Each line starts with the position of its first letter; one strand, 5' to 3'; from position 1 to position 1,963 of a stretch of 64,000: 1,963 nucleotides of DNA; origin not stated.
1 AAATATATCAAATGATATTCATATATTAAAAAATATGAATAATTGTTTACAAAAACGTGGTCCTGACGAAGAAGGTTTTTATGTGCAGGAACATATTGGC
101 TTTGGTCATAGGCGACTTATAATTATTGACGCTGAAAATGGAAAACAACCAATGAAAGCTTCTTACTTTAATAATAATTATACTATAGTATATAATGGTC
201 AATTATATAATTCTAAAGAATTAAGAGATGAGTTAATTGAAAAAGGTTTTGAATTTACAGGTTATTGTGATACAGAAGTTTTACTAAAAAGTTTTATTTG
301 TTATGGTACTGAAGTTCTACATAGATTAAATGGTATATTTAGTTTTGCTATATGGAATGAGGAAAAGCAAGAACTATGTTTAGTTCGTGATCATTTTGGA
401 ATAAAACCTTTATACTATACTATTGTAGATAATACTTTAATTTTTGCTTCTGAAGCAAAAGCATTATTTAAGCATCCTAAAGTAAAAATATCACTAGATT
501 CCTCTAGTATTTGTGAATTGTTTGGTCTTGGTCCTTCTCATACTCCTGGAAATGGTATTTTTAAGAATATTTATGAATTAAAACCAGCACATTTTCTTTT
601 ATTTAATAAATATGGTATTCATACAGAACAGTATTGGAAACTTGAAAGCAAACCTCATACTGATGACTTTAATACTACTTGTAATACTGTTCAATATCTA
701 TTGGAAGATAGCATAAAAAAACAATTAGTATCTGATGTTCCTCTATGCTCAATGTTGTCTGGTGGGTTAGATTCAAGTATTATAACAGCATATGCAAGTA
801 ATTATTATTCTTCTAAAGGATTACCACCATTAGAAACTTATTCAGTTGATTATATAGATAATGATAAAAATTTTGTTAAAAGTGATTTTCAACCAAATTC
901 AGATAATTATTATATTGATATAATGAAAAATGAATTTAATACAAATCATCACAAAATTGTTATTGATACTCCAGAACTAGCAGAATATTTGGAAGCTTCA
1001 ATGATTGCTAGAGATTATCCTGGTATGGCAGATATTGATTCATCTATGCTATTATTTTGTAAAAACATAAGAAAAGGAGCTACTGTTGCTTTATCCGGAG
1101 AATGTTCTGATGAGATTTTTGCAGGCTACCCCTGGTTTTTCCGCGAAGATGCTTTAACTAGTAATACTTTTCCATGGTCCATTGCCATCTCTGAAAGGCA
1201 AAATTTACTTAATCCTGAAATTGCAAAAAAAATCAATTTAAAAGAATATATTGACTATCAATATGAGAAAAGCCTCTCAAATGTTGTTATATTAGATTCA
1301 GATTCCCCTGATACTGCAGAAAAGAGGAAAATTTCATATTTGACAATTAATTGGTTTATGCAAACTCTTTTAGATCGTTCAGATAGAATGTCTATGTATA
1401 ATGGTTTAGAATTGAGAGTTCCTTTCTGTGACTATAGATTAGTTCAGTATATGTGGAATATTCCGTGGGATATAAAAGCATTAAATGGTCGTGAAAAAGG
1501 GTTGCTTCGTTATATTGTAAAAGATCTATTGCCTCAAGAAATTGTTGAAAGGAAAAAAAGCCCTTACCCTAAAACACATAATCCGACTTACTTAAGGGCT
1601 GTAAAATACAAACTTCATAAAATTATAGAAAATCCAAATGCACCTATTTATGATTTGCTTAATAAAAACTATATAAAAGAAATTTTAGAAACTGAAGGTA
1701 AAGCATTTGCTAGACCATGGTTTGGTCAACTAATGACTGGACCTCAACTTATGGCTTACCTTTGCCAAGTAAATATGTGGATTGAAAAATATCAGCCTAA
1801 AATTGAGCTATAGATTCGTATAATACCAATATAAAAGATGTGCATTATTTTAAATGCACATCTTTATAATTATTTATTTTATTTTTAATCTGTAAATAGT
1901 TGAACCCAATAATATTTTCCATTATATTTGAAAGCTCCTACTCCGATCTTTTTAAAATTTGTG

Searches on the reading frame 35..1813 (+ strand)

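Call 28: search_protein_families(library=ncbifam, max_evalue=1e-10, proteins=[window:35-1813:+])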
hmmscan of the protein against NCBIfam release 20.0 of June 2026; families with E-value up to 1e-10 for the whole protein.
window:35-1813:+ (592 aa): 7 families
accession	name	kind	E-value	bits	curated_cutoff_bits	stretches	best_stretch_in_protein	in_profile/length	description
TIGR01536.1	asn_synth_AEB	equivalog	9.3e-144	480.2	267.1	1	1-511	23-517/517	asparagine synthase (glutamine-hydrolyzing)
TIGR03104.1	trio_amidotrans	equivalog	2.1e-98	330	570.1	1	1-557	23-567/589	N-acetylglutaminylglutamine amidotransferase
TIGR03108.1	eps_aminotran_1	hypoth_equivalog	9.1e-90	302.1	816.9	2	1-373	24-385/628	XrtA/PEP-CTERM system amidotransferase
NF006949.0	PRK09431.1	equivalog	2.7e-76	257.3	499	2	2-147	25-168/554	asparagine synthase B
NF033535.1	lass_lactam_cya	exception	6.7e-62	210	525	1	1-272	23-294/668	lasso peptide isopeptide bond-forming cyclase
NF033561.1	macrolact_Ik_Al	subfamily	1.6e-14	53.4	300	0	103-259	82-236/561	albusnodin/ikarugamycin family macrolactam cyclase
TIGR01134.1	purF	equivalog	2.1e-11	43.8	350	1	21-144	66-199/432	amidophosphoribosyltransferase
